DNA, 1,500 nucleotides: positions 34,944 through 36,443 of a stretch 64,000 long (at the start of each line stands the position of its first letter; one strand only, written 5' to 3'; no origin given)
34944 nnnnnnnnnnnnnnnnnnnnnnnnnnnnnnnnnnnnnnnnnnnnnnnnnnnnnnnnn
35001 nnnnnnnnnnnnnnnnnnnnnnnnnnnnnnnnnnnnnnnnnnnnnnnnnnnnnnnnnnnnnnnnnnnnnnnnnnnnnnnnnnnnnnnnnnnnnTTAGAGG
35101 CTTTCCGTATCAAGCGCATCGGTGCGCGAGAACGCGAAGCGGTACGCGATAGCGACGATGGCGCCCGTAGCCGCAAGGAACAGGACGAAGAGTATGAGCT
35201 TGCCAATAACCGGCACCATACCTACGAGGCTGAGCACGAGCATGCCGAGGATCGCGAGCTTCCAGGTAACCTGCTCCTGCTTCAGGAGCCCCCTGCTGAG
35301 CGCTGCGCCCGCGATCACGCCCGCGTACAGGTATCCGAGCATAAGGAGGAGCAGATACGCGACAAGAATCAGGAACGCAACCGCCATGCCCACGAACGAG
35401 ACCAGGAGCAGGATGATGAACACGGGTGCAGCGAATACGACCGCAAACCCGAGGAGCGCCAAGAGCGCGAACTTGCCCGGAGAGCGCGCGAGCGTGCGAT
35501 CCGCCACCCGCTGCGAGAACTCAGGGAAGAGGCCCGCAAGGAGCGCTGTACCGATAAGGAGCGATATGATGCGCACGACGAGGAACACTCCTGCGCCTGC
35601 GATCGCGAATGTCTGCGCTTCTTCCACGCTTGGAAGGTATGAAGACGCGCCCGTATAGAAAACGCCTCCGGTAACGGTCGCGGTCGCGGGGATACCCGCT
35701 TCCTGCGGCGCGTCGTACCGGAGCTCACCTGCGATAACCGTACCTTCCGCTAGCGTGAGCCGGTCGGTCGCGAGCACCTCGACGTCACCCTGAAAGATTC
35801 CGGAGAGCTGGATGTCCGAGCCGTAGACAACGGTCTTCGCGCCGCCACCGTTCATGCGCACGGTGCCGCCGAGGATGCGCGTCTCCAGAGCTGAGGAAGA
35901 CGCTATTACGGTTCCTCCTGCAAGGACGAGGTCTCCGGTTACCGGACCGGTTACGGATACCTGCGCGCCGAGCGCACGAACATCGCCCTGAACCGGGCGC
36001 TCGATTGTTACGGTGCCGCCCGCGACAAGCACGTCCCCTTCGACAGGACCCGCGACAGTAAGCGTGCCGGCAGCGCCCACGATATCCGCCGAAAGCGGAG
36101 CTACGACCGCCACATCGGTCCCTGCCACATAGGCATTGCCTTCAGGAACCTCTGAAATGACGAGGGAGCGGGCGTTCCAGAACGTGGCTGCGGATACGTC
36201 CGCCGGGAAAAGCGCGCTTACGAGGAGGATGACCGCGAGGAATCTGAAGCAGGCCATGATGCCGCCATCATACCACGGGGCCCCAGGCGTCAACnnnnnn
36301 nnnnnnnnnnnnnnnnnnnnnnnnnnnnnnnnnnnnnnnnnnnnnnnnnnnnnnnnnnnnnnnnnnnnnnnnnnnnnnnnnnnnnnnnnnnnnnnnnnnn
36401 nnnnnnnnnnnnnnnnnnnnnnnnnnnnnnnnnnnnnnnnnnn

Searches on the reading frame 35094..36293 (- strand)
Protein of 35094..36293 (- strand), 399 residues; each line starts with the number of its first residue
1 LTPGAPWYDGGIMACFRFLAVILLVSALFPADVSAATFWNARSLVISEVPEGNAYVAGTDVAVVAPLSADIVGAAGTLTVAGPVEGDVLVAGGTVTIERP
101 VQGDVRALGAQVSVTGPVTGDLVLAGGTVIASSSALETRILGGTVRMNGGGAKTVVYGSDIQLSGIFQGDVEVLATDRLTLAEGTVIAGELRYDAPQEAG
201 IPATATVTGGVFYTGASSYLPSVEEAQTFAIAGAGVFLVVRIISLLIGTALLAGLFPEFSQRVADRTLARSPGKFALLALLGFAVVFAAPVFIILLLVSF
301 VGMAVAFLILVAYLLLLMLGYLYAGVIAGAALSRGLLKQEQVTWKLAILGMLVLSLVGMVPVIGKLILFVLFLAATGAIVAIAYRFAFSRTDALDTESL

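Call 11: search_protein_families(library=pfam, proteins=[window:35094-36293:-], max_evalue=0.001)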
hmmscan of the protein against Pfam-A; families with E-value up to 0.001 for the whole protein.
window:35094-36293:- (399 aa): 1 family
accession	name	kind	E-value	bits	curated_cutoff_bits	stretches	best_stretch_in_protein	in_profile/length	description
PF04519.19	Bactofilin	-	8.2e-06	26.4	27.9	0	74-151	15-91/98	Polymer-forming cytoskeletal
